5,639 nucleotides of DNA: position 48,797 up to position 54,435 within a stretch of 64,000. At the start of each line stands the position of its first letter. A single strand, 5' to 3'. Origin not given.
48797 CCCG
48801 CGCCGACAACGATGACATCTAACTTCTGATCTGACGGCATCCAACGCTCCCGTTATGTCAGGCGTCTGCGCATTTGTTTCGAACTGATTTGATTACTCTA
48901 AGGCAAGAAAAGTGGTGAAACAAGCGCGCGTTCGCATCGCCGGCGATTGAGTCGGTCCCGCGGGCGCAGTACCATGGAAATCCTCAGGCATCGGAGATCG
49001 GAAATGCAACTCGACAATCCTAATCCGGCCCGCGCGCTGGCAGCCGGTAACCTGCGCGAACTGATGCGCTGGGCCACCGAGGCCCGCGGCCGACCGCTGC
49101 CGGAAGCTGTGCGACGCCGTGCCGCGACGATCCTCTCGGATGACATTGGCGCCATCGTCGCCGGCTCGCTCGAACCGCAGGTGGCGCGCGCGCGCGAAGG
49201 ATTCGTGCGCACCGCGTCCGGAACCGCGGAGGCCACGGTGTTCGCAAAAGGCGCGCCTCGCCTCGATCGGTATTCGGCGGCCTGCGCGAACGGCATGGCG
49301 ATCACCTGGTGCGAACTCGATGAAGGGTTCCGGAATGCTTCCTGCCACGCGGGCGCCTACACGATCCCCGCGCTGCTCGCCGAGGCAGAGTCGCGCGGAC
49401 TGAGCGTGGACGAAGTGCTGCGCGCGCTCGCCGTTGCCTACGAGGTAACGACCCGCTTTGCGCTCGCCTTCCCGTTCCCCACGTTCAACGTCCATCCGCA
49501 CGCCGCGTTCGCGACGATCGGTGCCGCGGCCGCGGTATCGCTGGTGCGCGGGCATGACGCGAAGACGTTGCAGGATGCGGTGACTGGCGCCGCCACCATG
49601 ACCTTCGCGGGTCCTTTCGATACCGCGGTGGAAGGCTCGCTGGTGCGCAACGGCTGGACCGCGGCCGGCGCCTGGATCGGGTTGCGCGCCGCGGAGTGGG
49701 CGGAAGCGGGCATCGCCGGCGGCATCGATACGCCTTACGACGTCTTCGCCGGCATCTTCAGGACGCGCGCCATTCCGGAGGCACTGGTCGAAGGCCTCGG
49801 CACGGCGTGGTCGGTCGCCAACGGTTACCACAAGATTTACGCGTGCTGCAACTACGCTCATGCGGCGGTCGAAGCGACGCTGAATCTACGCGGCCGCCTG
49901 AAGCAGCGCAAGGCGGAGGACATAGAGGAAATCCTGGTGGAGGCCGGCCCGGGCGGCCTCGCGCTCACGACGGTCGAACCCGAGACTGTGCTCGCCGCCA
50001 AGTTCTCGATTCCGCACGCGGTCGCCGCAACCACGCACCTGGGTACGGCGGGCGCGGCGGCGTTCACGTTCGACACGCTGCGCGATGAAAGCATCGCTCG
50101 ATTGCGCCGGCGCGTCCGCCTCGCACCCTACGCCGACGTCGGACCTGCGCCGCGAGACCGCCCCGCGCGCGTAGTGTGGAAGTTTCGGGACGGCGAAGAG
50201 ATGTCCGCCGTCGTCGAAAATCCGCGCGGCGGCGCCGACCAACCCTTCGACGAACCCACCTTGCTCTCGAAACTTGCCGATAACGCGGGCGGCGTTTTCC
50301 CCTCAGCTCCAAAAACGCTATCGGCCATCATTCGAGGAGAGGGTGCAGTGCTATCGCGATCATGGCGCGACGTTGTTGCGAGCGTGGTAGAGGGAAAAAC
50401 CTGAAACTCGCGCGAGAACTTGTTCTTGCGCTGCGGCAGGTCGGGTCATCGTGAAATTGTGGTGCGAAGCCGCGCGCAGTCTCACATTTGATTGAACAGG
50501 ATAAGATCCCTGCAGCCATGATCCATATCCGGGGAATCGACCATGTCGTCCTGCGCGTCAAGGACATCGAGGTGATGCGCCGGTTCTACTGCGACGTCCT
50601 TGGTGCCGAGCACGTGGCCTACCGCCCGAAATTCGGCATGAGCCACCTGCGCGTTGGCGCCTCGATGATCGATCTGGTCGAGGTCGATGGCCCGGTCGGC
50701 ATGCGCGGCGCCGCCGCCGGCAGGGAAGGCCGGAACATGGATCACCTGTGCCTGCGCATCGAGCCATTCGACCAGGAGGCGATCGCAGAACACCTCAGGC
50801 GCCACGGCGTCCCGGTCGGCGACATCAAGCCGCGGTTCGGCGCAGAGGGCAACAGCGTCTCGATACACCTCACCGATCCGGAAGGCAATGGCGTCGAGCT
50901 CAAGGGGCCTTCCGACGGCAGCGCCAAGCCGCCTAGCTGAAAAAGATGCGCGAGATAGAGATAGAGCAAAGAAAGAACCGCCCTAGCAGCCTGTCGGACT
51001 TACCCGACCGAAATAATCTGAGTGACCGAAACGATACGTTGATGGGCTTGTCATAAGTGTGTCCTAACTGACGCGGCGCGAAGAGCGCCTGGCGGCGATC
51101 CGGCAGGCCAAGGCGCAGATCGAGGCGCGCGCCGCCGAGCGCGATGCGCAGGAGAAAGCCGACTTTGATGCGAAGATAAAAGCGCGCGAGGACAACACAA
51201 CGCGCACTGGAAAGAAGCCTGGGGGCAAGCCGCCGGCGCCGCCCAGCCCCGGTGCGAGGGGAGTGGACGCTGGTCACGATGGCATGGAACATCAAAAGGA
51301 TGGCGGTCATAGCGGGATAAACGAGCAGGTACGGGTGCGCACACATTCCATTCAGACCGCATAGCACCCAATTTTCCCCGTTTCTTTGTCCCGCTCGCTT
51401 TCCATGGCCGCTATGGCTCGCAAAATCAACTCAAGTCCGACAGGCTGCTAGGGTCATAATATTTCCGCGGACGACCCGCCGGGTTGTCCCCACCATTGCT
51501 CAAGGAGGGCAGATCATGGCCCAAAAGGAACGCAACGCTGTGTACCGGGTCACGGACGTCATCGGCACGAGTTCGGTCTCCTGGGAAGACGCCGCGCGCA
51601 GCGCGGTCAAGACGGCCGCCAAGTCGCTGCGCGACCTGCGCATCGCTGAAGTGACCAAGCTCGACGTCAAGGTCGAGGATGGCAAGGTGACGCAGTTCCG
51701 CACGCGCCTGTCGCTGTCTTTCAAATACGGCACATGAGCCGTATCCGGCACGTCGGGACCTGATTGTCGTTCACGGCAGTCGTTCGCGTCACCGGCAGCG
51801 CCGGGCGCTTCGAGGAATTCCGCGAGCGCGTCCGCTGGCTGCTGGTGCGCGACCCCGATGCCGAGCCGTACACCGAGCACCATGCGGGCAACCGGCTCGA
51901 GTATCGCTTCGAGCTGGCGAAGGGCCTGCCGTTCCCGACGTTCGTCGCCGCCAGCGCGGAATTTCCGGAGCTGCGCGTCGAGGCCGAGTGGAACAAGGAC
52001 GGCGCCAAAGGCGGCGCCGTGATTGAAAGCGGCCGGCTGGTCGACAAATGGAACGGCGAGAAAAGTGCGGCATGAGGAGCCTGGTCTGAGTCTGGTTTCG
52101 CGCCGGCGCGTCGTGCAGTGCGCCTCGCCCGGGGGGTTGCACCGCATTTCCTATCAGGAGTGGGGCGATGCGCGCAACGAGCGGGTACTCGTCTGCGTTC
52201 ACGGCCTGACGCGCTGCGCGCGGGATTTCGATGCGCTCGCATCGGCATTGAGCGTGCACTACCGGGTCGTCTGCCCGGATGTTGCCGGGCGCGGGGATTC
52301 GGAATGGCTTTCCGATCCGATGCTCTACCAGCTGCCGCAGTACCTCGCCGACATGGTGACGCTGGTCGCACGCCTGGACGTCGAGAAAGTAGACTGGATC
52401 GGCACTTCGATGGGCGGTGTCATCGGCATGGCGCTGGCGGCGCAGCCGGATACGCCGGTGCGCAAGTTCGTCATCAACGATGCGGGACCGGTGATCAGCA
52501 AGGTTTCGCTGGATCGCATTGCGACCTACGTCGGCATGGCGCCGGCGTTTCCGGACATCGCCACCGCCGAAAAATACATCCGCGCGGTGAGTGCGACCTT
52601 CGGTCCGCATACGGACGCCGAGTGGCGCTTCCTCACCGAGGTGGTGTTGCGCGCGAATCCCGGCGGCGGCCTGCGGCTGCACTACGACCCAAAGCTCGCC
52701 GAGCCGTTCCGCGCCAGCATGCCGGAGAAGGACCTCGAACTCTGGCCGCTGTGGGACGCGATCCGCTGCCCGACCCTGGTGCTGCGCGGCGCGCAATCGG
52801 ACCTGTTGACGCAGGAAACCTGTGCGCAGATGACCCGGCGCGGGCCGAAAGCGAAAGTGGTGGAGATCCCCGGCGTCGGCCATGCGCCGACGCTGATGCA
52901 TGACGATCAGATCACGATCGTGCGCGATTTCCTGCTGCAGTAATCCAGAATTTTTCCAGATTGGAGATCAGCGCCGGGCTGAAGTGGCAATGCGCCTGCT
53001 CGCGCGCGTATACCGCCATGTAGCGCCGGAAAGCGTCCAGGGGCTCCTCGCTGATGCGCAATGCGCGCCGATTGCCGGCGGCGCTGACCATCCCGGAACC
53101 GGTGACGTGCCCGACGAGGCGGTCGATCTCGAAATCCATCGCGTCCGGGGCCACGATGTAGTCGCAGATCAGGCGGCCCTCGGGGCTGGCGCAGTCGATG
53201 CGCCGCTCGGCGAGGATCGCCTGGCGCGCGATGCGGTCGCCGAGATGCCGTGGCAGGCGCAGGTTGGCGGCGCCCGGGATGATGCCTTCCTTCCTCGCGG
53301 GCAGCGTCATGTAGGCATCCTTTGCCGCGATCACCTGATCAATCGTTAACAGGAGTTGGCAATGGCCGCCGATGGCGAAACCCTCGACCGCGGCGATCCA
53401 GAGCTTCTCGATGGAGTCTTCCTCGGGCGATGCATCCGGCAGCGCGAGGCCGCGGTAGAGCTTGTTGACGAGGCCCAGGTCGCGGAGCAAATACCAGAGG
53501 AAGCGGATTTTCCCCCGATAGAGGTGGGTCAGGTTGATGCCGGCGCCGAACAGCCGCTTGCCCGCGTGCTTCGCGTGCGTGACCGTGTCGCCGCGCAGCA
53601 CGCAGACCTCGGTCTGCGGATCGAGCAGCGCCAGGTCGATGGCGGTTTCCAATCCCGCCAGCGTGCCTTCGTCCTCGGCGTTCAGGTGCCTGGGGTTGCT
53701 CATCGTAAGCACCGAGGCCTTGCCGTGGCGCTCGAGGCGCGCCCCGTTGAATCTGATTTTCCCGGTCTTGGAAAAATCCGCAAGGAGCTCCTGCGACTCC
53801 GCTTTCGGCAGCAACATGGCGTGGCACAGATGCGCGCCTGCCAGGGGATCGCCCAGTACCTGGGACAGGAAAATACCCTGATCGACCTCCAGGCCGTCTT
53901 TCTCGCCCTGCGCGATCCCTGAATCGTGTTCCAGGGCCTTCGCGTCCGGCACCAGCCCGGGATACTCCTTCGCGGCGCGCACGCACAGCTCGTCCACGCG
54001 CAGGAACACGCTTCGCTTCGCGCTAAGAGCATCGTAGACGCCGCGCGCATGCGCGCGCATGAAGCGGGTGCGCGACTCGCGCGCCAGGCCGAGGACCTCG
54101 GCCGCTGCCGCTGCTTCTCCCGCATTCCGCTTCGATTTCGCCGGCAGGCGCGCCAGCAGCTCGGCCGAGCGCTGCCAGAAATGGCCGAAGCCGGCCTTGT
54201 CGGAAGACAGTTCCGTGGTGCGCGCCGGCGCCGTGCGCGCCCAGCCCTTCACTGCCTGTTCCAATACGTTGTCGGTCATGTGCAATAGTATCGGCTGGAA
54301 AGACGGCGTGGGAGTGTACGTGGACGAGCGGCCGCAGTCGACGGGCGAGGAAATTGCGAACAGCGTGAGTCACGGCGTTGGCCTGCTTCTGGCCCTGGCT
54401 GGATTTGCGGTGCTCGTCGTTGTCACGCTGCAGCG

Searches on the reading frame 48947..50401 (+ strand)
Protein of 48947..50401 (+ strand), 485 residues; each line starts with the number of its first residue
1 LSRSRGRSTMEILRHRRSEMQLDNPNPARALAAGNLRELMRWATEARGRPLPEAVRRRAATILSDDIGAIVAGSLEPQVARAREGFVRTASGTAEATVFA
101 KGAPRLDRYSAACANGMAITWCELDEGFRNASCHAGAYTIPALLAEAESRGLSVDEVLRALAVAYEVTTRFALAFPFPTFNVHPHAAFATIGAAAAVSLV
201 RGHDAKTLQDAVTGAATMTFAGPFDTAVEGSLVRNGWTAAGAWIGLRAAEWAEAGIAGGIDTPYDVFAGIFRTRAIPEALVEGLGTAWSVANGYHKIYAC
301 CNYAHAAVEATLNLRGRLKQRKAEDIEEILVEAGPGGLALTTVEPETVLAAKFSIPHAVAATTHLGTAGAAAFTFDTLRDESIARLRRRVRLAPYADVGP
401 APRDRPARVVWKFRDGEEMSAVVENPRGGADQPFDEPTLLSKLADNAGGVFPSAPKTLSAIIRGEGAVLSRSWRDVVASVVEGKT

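Call 40: search_protein_families(library=pfam, max_evalue=0.000001, proteins=[window:48947-50401:+])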
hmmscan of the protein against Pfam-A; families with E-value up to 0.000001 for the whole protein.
window:48947-50401:+ (485 aa): 2 families
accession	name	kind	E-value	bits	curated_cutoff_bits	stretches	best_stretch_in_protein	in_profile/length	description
PF03972.19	MmgE_PrpD_N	-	2.5e-37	128.9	32.1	1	38-266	2-227/244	MmgE/PrpD N-terminal domain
PF19305.4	MmgE_PrpD_C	-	1.4e-27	97.1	32.1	1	298-456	1-161/173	MmgE/PrpD C-terminal domain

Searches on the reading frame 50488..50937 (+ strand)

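Call 40: search_protein_families(library=pfam, max_evalue=0.000001, proteins=[window:50488-50937:+])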
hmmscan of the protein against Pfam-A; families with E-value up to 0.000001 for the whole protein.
window:50488-50937:+ (150 aa): 1 family
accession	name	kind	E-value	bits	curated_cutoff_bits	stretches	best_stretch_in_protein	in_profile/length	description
PF00903.31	Glyoxalase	-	7.8e-13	49.3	20.6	1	16-138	1-121/121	Glyoxalase/Bleomycin resistance protein/Dioxygenase superfamily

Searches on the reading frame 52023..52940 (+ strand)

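Call 40: search_protein_families(library=pfam, max_evalue=0.000001, proteins=[window:52023-52940:+])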
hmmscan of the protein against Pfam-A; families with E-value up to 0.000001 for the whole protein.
window:52023-52940:+ (306 aa): 3 families
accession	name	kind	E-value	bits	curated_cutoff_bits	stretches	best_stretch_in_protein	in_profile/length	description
PF12697.13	Abhydrolase_6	-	5.2e-23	83.3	26.3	1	56-293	1-211/217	Alpha/beta hydrolase family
PF00561.26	Abhydrolase_1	-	4.2e-21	76.2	25.8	1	55-289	2-240/245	alpha/beta hydrolase fold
PF12146.15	Hydrolase_4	-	2.9e-09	37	27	1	52-287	3-232/239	Serine aminopeptidase, S33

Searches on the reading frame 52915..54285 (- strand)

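Call 41: search_protein_families(library=pfam, max_evalue=0.000001, proteins=[window:52915-54285:-])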
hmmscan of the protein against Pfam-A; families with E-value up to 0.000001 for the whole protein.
window:52915-54285:- (457 aa): 1 family
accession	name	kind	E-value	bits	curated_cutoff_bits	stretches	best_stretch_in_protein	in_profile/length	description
PF00378.25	ECH_1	-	6.2e-15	55.6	27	1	192-369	8-165/251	Enoyl-CoA hydratase/isomerase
